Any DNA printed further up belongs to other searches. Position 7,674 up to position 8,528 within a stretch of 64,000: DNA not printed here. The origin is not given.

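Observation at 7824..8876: P-loop kinase / dCMP-deaminase fusion protein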

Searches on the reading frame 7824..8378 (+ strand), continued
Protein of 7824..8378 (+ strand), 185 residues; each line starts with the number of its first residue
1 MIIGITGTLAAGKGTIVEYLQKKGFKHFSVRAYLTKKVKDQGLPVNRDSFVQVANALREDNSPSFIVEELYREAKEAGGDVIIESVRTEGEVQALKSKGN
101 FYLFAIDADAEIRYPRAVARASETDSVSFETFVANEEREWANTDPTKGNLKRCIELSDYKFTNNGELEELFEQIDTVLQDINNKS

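Call 64: predict_structure(alignment_id=A2)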
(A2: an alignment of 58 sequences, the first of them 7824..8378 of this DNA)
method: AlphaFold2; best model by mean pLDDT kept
length: 185 residues; sequences in the alignment: 58
mean_pLDDT: 91.3   pTM: 0.86
mean pLDDT of the five models: 91.3, 91.3, 91.0, 90.9, 90.4
residues with pLDDT >= 90: 131; 70-90: 48; 50-70: 4; < 50: 2
segments of 3 or more residues with pLDDT < 50: none
pLDDT, mean of each block of 10 residues (from residue 1): 94 96 97 95 90 91 94 94 93 92 96 87 68 86 82 95 96 98 88
secondary structure, 60 per line:
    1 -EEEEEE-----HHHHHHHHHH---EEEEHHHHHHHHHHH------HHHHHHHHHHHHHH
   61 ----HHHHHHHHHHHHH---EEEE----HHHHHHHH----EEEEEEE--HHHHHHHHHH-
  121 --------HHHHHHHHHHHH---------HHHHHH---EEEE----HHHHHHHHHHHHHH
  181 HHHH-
elements in order: E2-7 H13-22 E26-29 H30-40 H47-60 H65-77 E81-84 H89-96 E101-107 H110-119 H129-140 H150-155 E159-162 H167-184

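Call 98: find_related_loci(query=A6, collection=metagenome_contigs, flank=6000)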
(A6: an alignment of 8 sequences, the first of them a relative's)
Query A6 (183 aa) in metagenome_contigs; peptide patterns used: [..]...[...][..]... (x = any residue, [..] = any of these).
600 stretches matched a pattern (row limit reached: there are more); 474 encode a relative of the query (tblastn E <= 1e-3); the best 80 are kept; 80 distinct loci.
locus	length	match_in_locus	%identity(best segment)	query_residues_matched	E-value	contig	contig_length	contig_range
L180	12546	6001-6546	62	1-181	2e-71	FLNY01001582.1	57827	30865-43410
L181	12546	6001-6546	59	1-181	8e-72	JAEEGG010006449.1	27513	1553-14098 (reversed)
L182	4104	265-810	63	1-181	8e-73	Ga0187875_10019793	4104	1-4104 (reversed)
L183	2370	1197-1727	67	2-177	6e-74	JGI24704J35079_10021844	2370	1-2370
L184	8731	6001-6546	60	1-181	3e-72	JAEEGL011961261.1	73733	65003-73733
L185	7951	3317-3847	67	2-177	4e-72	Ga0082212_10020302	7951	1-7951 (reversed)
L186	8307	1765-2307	64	1-181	9e-72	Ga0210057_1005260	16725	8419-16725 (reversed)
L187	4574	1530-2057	63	6-181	7e-72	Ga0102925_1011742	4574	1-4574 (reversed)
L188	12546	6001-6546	61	1-181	2e-71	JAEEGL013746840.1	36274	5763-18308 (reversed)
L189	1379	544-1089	62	1-181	7e-76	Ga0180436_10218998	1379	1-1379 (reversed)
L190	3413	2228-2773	60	1-181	2e-71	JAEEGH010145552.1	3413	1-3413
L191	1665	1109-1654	59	1-181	2e-74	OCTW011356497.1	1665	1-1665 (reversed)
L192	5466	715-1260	62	1-181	2e-71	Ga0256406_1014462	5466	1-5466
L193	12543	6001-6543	61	1-181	3e-71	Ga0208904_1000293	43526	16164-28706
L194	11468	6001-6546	60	1-181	6e-71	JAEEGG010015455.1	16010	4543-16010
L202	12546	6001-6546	59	1-181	1e-67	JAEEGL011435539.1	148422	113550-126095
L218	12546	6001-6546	62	1-181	1e-68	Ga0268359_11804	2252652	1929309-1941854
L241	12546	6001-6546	60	1-181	5e-68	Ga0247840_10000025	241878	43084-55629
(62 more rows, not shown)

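Call 102: search_protein_families(library=pfam, proteins=[L218:2503-5139:-, L218:6569-7066:+, L218:7623-12545:+, L202:2886-4118:+, L202:4354-5400:+, L202:7091-7942:+, L202:10332-11375:-, L241:4229-5308:-, L241:7813-8886:-, L241:9742-11346:-], max_evalue=0.001)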
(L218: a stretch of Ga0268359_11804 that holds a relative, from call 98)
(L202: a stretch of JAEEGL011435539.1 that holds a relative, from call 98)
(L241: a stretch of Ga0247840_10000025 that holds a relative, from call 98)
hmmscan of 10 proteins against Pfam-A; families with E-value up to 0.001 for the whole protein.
L218:2503-5139:- (878 aa): 5 families
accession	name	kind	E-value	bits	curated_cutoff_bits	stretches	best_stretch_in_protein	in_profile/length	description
PF03461.20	TRCF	-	1.2e-25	90.1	25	1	738-830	2-94/95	TRCF domain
PF00270.35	DEAD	-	1.3e-23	83.9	26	1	329-489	2-164/167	DEAD/DEAH box helicase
PF00271.37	Helicase_C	-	1.2e-22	80.6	23.5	1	525-632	7-109/110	Helicase conserved C-terminal domain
PF02559.22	CarD_TRCF_RID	-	3.3e-17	62.8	23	1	203-258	1-56/57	CarD-like/TRCF RID domain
PF04851.21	ResIII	-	9.3e-08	32.6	22.5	1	349-484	25-162/164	Type III restriction enzyme, res subunit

L218:6569-7066:+ (166 aa): 3 families
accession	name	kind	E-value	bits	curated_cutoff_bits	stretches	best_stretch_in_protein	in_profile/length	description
PF00383.29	dCMP_cyt_deam_1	-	3.1e-25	88.5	25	1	13-132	2-100/102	Cytidine and deoxycytidylate deaminase zinc-binding region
PF14437.12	MafB19-deam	-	1e-14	55.1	27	1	14-137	3-104/142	MafB19-like deaminase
PF14439.12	Bd3614-deam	-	0.00052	20.4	38.5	1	77-129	26-81/113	Bd3614-like deaminase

L218:7623-12545:+ (1641 aa): 4 families
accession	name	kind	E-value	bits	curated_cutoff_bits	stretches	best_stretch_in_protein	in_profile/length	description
PF13290.12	CHB_HEX_C_1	-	9.1e-265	855.7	22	15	207-274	1-67/67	Chitobiase/beta-hexosaminidase C-terminal domain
PF13287.12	Fn3_assoc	-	4.3e-219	709.3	23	15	957-1016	1-59/59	Fn3 associated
PF16130.10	DUF4842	-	3.4e-25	89.9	22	1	1488-1641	1-146/208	Domain of unknown function (DUF4842)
PF03174.19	CHB_HEX_C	-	1.9e-20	73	23.6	0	56-97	35-73/76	Chitobiase/beta-hexosaminidase C-terminal domain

L202:2886-4118:+ (411 aa): 1 family
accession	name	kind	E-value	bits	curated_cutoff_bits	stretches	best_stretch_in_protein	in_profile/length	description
PF07396.17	Porin_O_P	-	6.7e-07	29.3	20.9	1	77-194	18-142/370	Phosphate-selective porin O and P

L202:4354-5400:+ (349 aa): 1 family
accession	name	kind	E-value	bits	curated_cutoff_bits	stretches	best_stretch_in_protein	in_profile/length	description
PF07670.19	Gate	-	2.2e-09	38.2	29.6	1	24-121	3-102/104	Nucleoside recognition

L202:7091-7942:+ (284 aa): 0 families

L202:10332-11375:- (347 aa): 3 families
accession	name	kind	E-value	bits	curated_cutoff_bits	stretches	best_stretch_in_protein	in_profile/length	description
PF00483.29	NTP_transferase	-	9.6e-39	133.9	21.2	1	4-284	2-242/245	Nucleotidyl transferase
PF12804.13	NTP_transf_3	-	1.8e-09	38.4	27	1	4-130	1-112/160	MobA-like NTP transferase domain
PF01128.25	IspD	-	0.00012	22.3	27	1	3-66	2-59/221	2-C-methyl-D-erythritol 4-phosphate cytidylyltransferase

L241:4229-5308:- (359 aa): 3 families
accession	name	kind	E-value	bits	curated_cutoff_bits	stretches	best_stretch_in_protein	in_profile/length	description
PF20511.4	PMI_typeI_cat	-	4.8e-11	43.4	22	1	41-146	3-109/143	Phosphomannose isomerase type I, catalytic domain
PF21621.3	MPI_cupin_dom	-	4.3e-10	39.9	27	1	279-345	4-68/79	Mannose-6-phosphate isomerase, cupin domain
PF07883.17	Cupin_2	-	5.3e-05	23.3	27.2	0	197-215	38-56/70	Cupin domain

L241:7813-8886:- (357 aa): 1 family
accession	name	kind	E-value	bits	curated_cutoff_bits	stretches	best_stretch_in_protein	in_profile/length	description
PF01112.23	Asparaginase_2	-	3.9e-114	381.4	27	1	46-357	1-309/309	Asparaginase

L241:9742-11346:- (534 aa): 3 families
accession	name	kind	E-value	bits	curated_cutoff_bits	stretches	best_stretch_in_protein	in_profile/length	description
PF13520.12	AA_permease_2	-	3.1e-46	158.6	27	1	4-405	46-399/427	Amino acid permease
PF00324.27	AA_permease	-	1.9e-27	96.5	24.6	1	4-404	44-419/470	Amino acid permease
PF13906.12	AA_permease_C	-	2.2e-15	57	27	1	477-520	8-51/51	C-terminus of AA_permease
